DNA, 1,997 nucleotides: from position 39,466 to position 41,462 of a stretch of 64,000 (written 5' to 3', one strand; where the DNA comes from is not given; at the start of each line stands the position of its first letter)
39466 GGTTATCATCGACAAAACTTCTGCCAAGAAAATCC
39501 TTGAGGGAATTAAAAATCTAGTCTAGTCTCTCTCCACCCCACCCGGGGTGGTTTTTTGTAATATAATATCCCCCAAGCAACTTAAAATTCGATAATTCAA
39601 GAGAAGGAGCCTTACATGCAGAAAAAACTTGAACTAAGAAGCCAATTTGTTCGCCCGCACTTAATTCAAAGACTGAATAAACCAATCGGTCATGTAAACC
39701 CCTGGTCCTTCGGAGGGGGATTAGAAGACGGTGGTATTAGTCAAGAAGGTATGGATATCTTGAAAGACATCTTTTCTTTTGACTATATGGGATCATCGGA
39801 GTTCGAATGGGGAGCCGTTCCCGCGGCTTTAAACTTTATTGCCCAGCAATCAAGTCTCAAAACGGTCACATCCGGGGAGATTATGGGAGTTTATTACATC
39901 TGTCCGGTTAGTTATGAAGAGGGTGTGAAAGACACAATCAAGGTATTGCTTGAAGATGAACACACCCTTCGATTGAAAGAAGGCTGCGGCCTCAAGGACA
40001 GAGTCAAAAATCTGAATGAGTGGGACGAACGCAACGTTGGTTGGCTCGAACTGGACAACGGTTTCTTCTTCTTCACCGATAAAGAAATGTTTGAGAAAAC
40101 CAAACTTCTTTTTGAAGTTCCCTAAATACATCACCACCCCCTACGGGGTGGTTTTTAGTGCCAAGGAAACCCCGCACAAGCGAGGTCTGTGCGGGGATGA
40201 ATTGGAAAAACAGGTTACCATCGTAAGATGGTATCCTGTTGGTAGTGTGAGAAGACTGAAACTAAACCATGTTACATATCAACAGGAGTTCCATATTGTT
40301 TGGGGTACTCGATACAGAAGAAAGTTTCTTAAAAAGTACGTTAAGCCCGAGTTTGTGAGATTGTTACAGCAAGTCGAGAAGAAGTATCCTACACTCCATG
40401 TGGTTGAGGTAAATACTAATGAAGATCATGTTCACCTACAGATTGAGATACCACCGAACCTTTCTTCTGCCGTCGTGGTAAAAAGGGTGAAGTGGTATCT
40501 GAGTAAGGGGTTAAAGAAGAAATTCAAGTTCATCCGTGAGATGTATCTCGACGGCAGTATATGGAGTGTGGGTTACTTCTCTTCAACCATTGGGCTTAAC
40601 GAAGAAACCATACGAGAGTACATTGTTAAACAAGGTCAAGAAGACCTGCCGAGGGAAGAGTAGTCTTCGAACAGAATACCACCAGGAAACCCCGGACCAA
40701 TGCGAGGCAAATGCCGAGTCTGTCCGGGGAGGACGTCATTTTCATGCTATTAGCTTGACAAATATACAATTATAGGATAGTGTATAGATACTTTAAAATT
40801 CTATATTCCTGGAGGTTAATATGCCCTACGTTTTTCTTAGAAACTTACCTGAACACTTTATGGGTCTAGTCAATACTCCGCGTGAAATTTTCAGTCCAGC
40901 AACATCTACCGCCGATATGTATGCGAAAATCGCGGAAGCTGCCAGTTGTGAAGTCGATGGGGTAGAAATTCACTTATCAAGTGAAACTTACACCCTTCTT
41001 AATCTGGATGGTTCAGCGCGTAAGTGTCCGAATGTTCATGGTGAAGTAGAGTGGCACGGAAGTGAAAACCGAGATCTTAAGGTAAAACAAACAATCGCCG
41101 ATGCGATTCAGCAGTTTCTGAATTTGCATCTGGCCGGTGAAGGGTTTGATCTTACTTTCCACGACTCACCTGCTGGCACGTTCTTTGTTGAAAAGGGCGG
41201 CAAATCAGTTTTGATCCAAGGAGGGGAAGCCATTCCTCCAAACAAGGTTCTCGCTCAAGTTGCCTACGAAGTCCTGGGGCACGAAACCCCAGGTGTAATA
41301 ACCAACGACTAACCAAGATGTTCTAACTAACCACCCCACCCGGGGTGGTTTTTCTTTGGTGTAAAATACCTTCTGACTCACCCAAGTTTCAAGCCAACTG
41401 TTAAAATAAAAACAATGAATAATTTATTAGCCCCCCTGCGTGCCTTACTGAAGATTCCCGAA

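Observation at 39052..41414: Accessory island of three orphan monocistronic genes plus an IS200 element inside the spc operon, between rplO and secY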

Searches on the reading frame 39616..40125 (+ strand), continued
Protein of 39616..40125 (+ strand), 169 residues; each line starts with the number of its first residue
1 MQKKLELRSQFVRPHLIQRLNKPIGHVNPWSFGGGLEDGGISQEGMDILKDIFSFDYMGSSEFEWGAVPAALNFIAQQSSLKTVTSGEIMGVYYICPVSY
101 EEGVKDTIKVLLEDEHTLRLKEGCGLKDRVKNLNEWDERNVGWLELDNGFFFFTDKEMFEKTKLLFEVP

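Call 95: search_dna_similar(query=window:39616-40125:+, collection=plasmids, mode=protein, max_evalue=0.001, max_rows=10)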
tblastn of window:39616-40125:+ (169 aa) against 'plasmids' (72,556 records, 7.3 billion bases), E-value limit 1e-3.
No match.

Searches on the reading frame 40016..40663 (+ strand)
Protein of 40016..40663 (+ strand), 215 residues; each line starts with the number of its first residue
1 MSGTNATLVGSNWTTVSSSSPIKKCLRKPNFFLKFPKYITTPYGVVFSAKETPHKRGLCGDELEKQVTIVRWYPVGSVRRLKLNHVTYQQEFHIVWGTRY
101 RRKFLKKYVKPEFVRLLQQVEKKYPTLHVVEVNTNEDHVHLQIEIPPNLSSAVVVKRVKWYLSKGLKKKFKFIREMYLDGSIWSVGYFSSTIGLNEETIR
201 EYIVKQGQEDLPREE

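Call 4: search_protein_families(library=pfam, proteins=[window:40016-40663:+], max_evalue=1)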
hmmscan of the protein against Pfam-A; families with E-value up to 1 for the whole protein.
window:40016-40663:+ (215 aa): 2 families
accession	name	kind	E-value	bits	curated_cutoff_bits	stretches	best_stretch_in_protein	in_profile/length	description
PF01797.21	Y1_Tnp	-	6.5e-26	91.3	23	1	88-206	3-121/121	Transposase IS200 like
PF17390.7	Bac_rhamnosid_C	-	0.00056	20.1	22.1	1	108-157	13-65/78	Bacterial alpha-L-rhamnosidase C-terminal domain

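Call 6: search_protein_families(library=ncbifam, proteins=[window:40016-40663:+], max_evalue=1)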
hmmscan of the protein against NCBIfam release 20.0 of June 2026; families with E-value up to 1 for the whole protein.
window:40016-40663:+ (215 aa): 2 families
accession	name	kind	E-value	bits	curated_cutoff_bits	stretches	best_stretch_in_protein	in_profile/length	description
NF033573.1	transpos_IS200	equivalog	1.2e-27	96.6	55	1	83-203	4-124/126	IS200/IS605 family transposase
TIGR03926.1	T7_EssB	equivalog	0.0084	15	229.75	1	97-156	14-73/377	type VII secretion protein EssB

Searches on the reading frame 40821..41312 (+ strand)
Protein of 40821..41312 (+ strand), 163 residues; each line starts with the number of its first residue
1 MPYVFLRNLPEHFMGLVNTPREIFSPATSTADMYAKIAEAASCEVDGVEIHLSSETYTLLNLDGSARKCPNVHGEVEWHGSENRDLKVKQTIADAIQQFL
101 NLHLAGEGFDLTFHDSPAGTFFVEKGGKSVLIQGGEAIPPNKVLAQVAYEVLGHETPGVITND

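Call 4: search_protein_families(library=pfam, proteins=[window:40821-41312:+], max_evalue=1)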
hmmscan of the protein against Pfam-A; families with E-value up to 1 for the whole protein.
window:40821-41312:+ (163 aa): 0 families

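Call 5: search_protein_families(library=phrogs, proteins=[window:40821-41312:+], max_evalue=1)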
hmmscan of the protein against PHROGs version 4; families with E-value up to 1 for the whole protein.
window:40821-41312:+ (163 aa): 0 families

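Call 6: search_protein_families(library=ncbifam, proteins=[window:40821-41312:+], max_evalue=1)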
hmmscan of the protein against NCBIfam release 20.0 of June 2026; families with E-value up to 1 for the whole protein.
window:40821-41312:+ (163 aa): 0 families

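Call 7: search_protein_families(library=padloc, proteins=[window:40821-41312:+], max_evalue=1)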
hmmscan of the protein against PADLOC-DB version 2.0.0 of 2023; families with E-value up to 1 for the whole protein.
window:40821-41312:+ (163 aa): 0 families

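Call 19: find_homologous_proteins(query=window:40821-41312:+, max_evalue=0.01)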
Query window:40821-41312:+ (163 aa): 5 proteins with E <= 0.01 among 23 candidates.
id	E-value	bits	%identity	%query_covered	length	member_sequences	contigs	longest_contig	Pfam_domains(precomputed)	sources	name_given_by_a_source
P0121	7.8e-105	366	100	100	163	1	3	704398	-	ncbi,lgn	ncbi:MAG: hypothetical protein WA052_01930 [Microgenomates group bacterium]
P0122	5.8e-69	249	69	100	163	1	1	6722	-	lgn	-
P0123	7.0e-65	236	67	100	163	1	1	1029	-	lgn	-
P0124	1.9e-51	192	60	99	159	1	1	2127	PF08921.17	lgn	-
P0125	1.6e-48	183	57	100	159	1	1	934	-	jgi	jgi:hypothetical protein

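Call 21: find_encoding_contigs(protein=P0122, flank=7000, max_places=2)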
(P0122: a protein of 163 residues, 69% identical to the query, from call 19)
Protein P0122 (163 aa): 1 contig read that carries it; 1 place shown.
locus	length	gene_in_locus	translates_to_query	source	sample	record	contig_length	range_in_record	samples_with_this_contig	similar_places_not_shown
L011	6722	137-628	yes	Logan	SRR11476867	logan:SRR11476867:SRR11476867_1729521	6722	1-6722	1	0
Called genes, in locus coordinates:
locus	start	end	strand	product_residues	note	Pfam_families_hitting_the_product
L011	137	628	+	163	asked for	-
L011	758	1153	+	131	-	-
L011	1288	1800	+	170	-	-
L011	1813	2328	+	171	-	-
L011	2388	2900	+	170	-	PF10050:DUF2284 (faint)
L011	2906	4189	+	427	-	PF00344:SecY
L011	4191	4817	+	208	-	PF01551:Peptidase_M23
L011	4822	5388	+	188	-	PF00406:ADK, PF02223:Thymidylate_kin (faint), PF13207:AAA_17, PF13238:AAA_18 (weak), PF13671:AAA_33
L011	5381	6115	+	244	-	PF00557:Peptidase_M24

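Call 23: find_encoding_contigs(protein=P0124, flank=5000, max_places=2)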
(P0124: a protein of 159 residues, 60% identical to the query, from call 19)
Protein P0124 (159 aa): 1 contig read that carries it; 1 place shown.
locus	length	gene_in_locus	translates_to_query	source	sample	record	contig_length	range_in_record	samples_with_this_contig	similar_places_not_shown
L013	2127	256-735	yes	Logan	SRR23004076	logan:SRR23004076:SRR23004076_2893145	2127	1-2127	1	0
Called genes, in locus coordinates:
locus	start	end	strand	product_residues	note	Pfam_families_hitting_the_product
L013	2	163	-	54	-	?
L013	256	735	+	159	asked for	PF08921:DUF1904 (weak)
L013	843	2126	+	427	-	PF00344:SecY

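Call 33: search_solved_structures(query=A2, max_evalue=10)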
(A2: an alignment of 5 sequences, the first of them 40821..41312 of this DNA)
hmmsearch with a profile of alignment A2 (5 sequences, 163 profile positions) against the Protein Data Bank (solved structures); distinct sequences matched with E-value up to 10: 2.
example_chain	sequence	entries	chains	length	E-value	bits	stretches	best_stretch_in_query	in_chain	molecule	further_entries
3cmv_A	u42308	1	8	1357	0.76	12.8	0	78-127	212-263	Protein recA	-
2z4t_A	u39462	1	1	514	1.3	12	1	60-119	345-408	Beta-galactoside alpha-2,6-sialyltransferase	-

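Call 40: predict_structure(alignment_id=A2)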
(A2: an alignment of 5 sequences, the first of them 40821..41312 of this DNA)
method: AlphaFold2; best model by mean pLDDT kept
length: 163 residues; sequences in the alignment: 5
mean_pLDDT: 58.8   pTM: 0.52
mean pLDDT of the five models: 58.8, 54.3, 52.8, 45.5, 44.0
residues with pLDDT >= 90: 1; 70-90: 47; 50-70: 52; < 50: 63
segments of 3 or more residues with pLDDT < 50: 20-27, 106-111, 114-142, 145-163
pLDDT, mean of each block of 10 residues (from residue 1): 57 61 50 87 84 62 61 73 78 79 53 44 38 41 47 36 30
secondary structure, 60 per line:
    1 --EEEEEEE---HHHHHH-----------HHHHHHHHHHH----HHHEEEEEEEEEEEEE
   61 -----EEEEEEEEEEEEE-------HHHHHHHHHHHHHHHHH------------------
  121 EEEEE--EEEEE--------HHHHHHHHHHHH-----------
elements in order: E3-9 H13-18 H30-40 E48-60 E66-78 H86-102 E121-125 E128-132 H141-152
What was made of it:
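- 40821..41312 (+): ORF3, 163 aa; N-terminal ~110 aa DUF1904-like (tautomerase-superfamily-like) with invariant Pro2, plus a ~50-aa C-terminal extension. The AF2 model is poor (pLDDT 58.8, call 40).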

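Call 42: search_protein_families(library=pfam, alignment_id=A2, max_evalue=10)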
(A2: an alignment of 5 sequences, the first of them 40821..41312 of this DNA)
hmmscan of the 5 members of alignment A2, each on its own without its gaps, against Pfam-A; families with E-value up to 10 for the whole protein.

A. member 1, window:40821-41312:+ (163 aa): 0 families

B. families by the number of members that match (of 5 scanned): 2 families
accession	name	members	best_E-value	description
PF08921.16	DUF1904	2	4.6e-06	Domain of unknown function (DUF1904)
PF09439.16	SRPRB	1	0.22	Signal recognition particle receptor beta subunit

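Call 84: search_solved_structures(query=P0124, max_evalue=10, show_alignments=2)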
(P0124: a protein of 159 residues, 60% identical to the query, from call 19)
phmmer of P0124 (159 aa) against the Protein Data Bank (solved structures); distinct sequences matched with E-value up to 10: 1.
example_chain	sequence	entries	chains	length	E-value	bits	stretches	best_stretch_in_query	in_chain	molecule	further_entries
8etq_A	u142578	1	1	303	0.97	12.6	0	11-55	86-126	k-cTRP5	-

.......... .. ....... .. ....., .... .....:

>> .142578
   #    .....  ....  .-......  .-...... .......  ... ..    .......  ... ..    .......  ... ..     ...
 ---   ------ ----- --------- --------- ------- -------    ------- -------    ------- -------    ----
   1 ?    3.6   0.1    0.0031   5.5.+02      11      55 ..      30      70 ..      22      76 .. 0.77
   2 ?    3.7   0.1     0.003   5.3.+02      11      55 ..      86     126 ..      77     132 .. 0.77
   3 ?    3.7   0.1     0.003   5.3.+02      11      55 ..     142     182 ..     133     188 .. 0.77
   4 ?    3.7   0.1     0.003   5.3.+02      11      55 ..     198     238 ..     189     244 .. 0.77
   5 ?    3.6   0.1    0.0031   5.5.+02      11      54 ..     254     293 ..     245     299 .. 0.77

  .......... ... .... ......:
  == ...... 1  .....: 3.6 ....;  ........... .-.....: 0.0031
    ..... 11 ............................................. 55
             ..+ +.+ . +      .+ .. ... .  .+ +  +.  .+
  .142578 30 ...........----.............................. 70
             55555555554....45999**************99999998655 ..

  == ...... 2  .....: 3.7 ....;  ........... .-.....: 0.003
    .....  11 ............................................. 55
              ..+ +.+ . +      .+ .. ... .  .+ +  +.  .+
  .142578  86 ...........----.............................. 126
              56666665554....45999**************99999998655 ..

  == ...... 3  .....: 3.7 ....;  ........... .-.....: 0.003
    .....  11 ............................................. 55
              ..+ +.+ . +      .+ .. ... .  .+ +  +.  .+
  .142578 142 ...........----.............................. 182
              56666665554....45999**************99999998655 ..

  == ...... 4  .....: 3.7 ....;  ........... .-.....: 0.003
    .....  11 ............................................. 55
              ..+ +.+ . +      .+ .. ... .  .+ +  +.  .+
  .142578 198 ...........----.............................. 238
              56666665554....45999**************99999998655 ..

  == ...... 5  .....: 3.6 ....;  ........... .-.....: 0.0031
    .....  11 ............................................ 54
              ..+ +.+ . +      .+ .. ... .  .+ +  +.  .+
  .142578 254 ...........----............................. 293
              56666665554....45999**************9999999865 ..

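Call 85: search_protein_families(library=pfam, proteins=[P0124, P0125, P0123, P0122], max_evalue=1)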
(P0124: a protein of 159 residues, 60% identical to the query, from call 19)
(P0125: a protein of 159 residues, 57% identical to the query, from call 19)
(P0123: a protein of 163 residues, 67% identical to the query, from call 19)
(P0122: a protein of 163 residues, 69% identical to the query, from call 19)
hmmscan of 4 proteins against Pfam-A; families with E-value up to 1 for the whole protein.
P0124 (159 aa): 2 families
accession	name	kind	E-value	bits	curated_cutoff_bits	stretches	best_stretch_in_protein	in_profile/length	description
PF08921.16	DUF1904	-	4.6e-06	27.4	24.1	1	25-111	17-96/108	Domain of unknown function (DUF1904)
PF09439.16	SRPRB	-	0.22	11.3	25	1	8-47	105-144/178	Signal recognition particle receptor beta subunit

P0125 (159 aa): 1 family
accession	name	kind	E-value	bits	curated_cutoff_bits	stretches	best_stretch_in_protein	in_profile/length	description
PF08921.16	DUF1904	-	0.0037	18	24.1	1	25-112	17-97/108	Domain of unknown function (DUF1904)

P0123 (163 aa): 0 families

P0122 (163 aa): 0 families
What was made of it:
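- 40821..41312 (+): Homolog P0124 scores 27.4 bits on DUF1904 against a cut-off of 24.1 (calls 42, 85).
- On DUF1904 / tautomerase superfamily (for ORF3): Homolog P0124 (60% identical) scores 27.4 bits against a cut-off of 24.1, and P0125 scores 18 bits (call 85).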
